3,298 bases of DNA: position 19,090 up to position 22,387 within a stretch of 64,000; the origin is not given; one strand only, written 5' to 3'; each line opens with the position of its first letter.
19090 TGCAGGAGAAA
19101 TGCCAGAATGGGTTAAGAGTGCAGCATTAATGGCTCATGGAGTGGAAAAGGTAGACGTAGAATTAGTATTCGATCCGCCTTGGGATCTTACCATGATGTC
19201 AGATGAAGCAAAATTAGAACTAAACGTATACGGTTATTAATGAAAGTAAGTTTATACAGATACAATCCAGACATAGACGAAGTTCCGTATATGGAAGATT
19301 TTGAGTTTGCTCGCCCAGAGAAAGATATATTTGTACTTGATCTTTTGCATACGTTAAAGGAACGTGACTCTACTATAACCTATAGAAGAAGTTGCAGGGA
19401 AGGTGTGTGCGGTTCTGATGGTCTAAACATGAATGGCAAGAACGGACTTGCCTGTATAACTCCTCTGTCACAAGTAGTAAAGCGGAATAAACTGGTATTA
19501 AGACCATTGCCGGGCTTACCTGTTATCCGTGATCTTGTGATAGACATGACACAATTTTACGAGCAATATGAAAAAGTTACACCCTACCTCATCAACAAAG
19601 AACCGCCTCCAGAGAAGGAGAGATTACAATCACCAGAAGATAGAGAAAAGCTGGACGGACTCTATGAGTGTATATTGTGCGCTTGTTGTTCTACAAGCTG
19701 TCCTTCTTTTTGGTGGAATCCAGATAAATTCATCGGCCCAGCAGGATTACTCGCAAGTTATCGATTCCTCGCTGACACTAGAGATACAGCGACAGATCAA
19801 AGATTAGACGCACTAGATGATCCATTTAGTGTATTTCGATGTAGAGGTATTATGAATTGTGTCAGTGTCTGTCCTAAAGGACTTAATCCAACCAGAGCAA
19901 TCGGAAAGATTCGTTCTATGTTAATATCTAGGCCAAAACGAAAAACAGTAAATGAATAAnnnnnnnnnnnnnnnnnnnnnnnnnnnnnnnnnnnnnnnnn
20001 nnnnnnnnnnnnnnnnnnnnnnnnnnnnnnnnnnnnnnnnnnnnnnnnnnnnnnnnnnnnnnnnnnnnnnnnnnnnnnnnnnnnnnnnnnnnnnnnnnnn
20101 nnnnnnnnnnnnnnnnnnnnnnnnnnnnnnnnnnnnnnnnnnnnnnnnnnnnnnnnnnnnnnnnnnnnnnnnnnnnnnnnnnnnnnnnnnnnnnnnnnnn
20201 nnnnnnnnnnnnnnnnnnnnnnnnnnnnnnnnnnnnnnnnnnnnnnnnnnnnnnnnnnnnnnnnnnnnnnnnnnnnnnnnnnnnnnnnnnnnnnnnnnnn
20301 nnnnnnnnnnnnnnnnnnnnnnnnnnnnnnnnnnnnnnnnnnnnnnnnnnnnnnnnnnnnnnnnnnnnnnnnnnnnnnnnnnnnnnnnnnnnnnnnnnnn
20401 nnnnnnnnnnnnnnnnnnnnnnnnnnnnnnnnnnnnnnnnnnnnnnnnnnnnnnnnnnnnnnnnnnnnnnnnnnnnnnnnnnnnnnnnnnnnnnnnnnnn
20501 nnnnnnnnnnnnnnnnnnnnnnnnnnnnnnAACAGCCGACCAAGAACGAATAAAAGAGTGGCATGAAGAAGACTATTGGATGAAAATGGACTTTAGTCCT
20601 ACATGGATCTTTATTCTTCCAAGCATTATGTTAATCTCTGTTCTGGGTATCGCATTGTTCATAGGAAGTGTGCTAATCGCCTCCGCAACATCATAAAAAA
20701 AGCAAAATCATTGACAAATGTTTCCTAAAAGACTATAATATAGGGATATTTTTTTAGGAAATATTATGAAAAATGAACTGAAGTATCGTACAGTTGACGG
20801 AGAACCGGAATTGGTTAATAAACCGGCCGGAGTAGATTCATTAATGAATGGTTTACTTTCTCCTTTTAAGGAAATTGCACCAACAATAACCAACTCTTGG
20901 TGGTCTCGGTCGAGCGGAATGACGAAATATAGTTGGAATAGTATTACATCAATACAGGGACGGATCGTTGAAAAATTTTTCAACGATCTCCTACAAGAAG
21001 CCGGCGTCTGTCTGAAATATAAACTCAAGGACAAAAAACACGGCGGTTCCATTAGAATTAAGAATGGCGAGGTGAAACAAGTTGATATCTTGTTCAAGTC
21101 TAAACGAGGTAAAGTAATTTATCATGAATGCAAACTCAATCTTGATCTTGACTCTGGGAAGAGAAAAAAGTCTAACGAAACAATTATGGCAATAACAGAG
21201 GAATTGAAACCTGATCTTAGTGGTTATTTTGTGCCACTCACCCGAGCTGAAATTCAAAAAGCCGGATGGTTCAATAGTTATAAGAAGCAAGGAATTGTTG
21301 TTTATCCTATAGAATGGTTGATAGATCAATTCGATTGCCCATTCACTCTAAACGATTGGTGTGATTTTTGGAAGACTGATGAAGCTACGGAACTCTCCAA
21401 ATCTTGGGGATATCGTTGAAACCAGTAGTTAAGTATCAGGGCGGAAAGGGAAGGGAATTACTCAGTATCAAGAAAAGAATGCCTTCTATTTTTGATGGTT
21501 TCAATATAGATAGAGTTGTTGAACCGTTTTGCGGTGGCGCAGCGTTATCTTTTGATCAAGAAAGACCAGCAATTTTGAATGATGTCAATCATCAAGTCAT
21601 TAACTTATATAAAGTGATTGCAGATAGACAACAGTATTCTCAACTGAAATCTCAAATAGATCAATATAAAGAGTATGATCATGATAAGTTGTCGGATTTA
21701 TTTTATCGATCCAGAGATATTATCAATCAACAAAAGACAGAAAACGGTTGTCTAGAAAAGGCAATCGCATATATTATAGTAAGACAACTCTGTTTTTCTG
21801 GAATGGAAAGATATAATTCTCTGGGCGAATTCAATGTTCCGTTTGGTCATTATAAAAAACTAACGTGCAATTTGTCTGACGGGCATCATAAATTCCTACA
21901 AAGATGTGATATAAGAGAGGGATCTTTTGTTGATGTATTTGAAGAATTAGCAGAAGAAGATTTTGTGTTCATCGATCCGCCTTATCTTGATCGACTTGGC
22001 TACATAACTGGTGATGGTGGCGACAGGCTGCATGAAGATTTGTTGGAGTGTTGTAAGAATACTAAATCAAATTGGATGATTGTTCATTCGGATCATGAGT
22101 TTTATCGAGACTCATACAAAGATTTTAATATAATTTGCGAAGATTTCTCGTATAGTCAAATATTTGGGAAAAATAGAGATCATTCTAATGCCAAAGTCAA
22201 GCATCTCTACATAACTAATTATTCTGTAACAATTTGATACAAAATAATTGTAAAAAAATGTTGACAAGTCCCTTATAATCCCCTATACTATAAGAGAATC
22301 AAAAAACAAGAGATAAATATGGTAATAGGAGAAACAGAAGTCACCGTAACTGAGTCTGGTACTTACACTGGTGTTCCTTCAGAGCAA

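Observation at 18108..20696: Phage respiratory module: sufT-sdhB-alternative oxidase flanked by small membrane proteins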

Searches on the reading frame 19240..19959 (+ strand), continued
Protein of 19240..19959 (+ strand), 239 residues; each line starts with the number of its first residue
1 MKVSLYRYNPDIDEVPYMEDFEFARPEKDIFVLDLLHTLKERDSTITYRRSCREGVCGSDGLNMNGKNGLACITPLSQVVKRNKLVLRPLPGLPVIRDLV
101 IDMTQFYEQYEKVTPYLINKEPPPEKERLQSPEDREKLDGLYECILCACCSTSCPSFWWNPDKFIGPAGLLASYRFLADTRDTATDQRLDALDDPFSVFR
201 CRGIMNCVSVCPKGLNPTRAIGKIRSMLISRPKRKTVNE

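Call 40: search_solved_structures(query=window:19240-19959:+, show_alignments=1, max_evalue=1e-40)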
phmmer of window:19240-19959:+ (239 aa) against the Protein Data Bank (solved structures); distinct sequences matched with E-value up to 1e-40: 16.
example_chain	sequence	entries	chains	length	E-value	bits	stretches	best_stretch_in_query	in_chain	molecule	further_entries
1nek_B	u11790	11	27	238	5.2e-117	392.7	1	2-231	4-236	Succinate dehydrogenase iron-sulfur protein | SUCCINATE DEHYDROGENASE IRON-SULFUR SUBUNIT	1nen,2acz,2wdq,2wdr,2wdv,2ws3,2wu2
2wp9_B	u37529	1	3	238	8.1e-117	392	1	2-231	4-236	SUCCINATE DEHYDROGENASE IRON-SULFUR SUBUNIT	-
1zoy_B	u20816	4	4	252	3.7e-77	262.2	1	2-235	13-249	Iron-sulfur protein | Succinate dehydrogenase [ubiquinone] iron-sulfur subunit, mitochondrial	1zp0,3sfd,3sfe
3abv_B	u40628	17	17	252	4e-77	262.1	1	2-235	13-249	Succinate dehydrogenase [ubiquinone] iron-sulfur subunit, mitochondrial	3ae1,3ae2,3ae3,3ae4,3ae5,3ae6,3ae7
8gs8_B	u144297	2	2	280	4.9e-77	261.8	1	2-235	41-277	Succinate dehydrogenase [ubiquinone] iron-sulfur subunit, mitochondrial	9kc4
4ytp_B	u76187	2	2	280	5.6e-77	261.6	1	2-235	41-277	Succinate dehydrogenase [ubiquinone] iron-sulfur subunit, mitochondrial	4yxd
1yq3_B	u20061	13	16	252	1.7e-75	256.7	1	2-231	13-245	succinate dehydrogenase Ip subunit | Succinate dehydrogenase [ubiquinone] iron-sulfur subunit, mitochondrial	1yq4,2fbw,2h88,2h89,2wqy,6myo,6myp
9fq7_2N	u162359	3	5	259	1.3e-74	253.8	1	5-228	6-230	Succinate dehydrogenase [ubiquinone] iron-sulfur subunit, mitochondrial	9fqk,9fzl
9kpt_B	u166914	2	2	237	2.9e-73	249.4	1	4-228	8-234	Succinate dehydrogenase [ubiquinone] iron-sulfur subunit, mitochondrial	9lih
9kq3_B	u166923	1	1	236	3.2e-73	249.3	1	4-228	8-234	Succinate dehydrogenase [ubiquinone] iron-sulfur subunit, mitochondrial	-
9kps_B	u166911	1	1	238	3.3e-73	249.2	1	4-228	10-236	Succinate dehydrogenase [ubiquinone] iron-sulfur subunit, mitochondrial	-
9lig_B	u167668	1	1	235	3.7e-73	249.1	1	4-228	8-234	Succinate dehydrogenase [ubiquinone] iron-sulfur subunit, mitochondrial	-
9qdl_B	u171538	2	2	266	4.4e-73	248.8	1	4-228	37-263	Succinate dehydrogenase [ubiquinone] iron-sulfur subunit, mitochondrial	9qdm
3vr8_B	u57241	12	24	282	1.1e-70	241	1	4-235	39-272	Iron-sulfur subunit of succinate dehydrogenase | Succinate dehydrogenase [ubiquinone] iron-sulfur subunit, mitochondrial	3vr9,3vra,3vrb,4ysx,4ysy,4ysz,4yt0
8b6g_CB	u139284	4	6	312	7.1e-60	205.6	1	5-228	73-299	Succinate dehydrogenase (quinone) | succinate dehydrogenase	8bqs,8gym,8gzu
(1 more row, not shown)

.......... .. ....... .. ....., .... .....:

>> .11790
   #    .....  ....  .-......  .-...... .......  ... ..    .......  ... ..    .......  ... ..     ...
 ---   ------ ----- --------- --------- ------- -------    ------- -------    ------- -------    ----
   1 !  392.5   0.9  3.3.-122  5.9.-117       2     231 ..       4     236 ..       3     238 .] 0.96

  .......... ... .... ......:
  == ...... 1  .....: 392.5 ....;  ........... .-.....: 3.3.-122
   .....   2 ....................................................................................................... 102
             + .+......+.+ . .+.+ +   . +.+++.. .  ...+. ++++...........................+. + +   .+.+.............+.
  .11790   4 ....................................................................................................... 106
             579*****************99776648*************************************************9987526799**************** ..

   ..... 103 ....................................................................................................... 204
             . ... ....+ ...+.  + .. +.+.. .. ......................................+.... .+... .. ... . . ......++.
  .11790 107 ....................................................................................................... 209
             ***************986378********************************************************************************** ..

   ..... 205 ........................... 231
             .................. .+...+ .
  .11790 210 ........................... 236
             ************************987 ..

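Call 102: search_protein_families(library=phrogs, proteins=[L015:466-1800:+, L015:3989-5458:+, L015:8416-10125:+, L015:10388-12649:+, L019:4835-5710:+, L019:2665-3519:+, L017:2885-5461:+, L030:11198-12697:+, L030:10022-11008:+, L025:1586-4117:+], max_evalue=0.00001)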
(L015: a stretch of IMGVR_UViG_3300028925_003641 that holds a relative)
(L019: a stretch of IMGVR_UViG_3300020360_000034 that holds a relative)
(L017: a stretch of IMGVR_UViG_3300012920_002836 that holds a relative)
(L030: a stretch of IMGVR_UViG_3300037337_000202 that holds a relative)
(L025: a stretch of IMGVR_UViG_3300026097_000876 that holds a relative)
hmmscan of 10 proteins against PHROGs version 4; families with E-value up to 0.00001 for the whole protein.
L015:466-1800:+ (444 aa): 1 family
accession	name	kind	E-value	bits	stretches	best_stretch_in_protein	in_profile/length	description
phrog_138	-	head and packaging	1.4e-161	539.4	1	3-444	2-444/444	major head protein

L015:3989-5458:+ (489 aa): 9 families
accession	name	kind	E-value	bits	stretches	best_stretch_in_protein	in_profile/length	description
phrog_16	-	DNA, RNA and nucleotide metabolism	6.5e-104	350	1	26-486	230-623/986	DNA helicase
phrog_9690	-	DNA, RNA and nucleotide metabolism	3.6e-87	293.3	1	199-489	16-306/306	DNA helicase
phrog_16259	-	DNA, RNA and nucleotide metabolism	3.9e-85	287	1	6-298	4-299/330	DNA helicase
phrog_17901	-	DNA, RNA and nucleotide metabolism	3.2e-20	73.6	1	392-487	8-103/109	DNA helicase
phrog_62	-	DNA, RNA and nucleotide metabolism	1.8e-18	66.5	1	108-260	687-848/1881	DNA helicase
phrog_6819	-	DNA, RNA and nucleotide metabolism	2e-14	54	1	112-411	15-302/645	Holliday junction branch migration helicase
phrog_16694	-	unknown function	5e-07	29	0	376-453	598-676/1010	-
phrog_14619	-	DNA, RNA and nucleotide metabolism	2.2e-06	28.4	1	38-148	39-150/314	DNA helicase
phrog_2488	-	DNA, RNA and nucleotide metabolism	4.3e-06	26.8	0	117-180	18-91/579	DNA helicase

L015:8416-10125:+ (569 aa): 5 families
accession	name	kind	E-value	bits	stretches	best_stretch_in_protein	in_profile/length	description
phrog_77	-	DNA, RNA and nucleotide metabolism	1.6e-166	557.5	1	1-568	295-953/967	SbcC-like subunit of palindrome specific endonuclease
phrog_19980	-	unknown function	1e-15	58.2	1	30-448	30-457/1068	-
phrog_21388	-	DNA, RNA and nucleotide metabolism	1.3e-10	42.4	1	1-111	1-122/126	exonuclease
phrog_1499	-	unknown function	2.3e-10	41.3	1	2-406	3-325/427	-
phrog_4747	-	unknown function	3.8e-06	27.2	1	18-100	13-98/610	-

L015:10388-12649:+ (753 aa): 2 families
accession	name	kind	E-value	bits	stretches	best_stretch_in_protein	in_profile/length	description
phrog_459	-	other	2.2e-186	622.8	1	5-753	8-736/736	peptidase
phrog_1576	-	unknown function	4.3e-12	46.5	1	188-451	314-581/729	-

L019:4835-5710:+ (291 aa): 0 families

L019:2665-3519:+ (284 aa): 2 families
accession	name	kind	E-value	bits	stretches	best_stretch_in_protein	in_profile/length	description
phrog_107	-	DNA, RNA and nucleotide metabolism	1.7e-55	190.1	1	1-282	121-407/542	exonuclease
phrog_32545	-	unknown function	4.4e-06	27.5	1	46-148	48-147/186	-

L017:2885-5461:+ (858 aa): 8 families
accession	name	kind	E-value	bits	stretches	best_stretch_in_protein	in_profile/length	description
phrog_262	-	DNA, RNA and nucleotide metabolism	0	1017.8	1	10-858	6-851/856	DNA polymerase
phrog_2062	-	DNA, RNA and nucleotide metabolism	6.7e-151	504.3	1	11-511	2-493/502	DNA polymerase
phrog_1918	-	DNA, RNA and nucleotide metabolism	6.2e-134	447.8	1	514-858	26-380/382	DNA polymerase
phrog_27191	-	DNA, RNA and nucleotide metabolism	1.4e-23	84.7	1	521-597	37-113/230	DNA polymerase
phrog_2927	-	DNA, RNA and nucleotide metabolism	1.4e-12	47.9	1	467-571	97-195/710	DNA polymerase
phrog_3011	-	DNA, RNA and nucleotide metabolism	1.7e-10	41.3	0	148-219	197-264/576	DNA polymerase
phrog_15725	-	DNA, RNA and nucleotide metabolism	3.5e-07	31.4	0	402-430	6-34/159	DNA polymerase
phrog_1252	-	DNA, RNA and nucleotide metabolism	1.1e-06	28.5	1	487-565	383-438/663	DNA polymerase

L030:11198-12697:+ (500 aa): 2 families
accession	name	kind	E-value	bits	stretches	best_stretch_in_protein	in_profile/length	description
phrog_543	-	DNA, RNA and nucleotide metabolism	1.8e-155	519.8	1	2-481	25-502/661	DNA topoisomerase II large subunit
phrog_28877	-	DNA, RNA and nucleotide metabolism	2.9e-15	55.9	1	365-467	398-508/1441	DNA topoisomerase II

L030:10022-11008:+ (328 aa): 1 family
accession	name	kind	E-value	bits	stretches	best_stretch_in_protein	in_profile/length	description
phrog_8420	-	DNA, RNA and nucleotide metabolism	3.3e-53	181.8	1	2-323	1-305/309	endonuclease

L025:1586-4117:+ (843 aa): 0 families

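Call 115: find_encoding_contigs(protein=P0104, flank=10000, max_places=2)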
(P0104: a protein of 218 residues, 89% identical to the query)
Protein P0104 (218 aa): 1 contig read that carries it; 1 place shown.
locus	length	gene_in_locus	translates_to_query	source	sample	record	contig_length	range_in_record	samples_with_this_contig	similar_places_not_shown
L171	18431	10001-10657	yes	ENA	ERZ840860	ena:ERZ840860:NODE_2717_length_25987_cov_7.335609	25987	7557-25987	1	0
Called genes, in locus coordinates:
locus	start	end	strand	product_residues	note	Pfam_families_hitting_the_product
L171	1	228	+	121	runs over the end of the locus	-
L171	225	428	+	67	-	-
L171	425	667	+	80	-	-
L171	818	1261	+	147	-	PF26822:Phage_T5_A2 (weak)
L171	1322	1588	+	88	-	-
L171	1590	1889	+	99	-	PF02229:PC4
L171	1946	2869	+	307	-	PF01653:DNA_ligase_aden, PF03120:OB_DNA_ligase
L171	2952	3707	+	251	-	-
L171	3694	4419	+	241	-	PF08281:Sigma70_r4_2 (faint)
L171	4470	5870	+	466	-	PF06745:ATPase (faint), PF03796:DnaB_C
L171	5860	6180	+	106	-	-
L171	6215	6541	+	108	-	-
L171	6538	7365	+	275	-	PF01807:Zn_ribbon_DnaG, PF08275:DNAG_N (weak), PF01751:Toprim (weak), PF13155:Toprim_2, PF13662:Toprim_4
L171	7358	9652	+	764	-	PF01612:DNA_pol_A_exo1, PF00476:DNA_pol_A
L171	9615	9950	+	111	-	PF01883:FeS_assembly_P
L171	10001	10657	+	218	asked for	PF13085:Fer2_3, PF13237:Fer4_10, PF13183:Fer4_8, PF13534:Fer4_17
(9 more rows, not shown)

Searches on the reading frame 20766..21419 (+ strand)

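Call 3: search_protein_families(library=pfam, proteins=[window:20766-21419:+], max_evalue=0.01)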
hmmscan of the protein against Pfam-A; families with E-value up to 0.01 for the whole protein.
window:20766-21419:+ (217 aa): 0 families

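Call 8: search_protein_families(library=phrogs, proteins=[window:20766-21419:+], max_evalue=0.001)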
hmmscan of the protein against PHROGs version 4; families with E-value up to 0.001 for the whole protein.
window:20766-21419:+ (217 aa): 1 family
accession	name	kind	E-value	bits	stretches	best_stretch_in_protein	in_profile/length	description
phrog_26553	-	unknown function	1.6e-21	77.7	1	28-203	7-175/187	-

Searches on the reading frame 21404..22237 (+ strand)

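Call 3: search_protein_families(library=pfam, proteins=[window:21404-22237:+], max_evalue=0.01)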
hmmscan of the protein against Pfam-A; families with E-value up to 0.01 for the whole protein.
window:21404-22237:+ (277 aa): 1 family
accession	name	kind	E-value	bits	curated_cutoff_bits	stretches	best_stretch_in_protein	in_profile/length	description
PF02086.21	MethyltransfD12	-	4e-39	135.3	22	1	11-246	1-247/253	D12 class N6 adenine-specific DNA methyltransferase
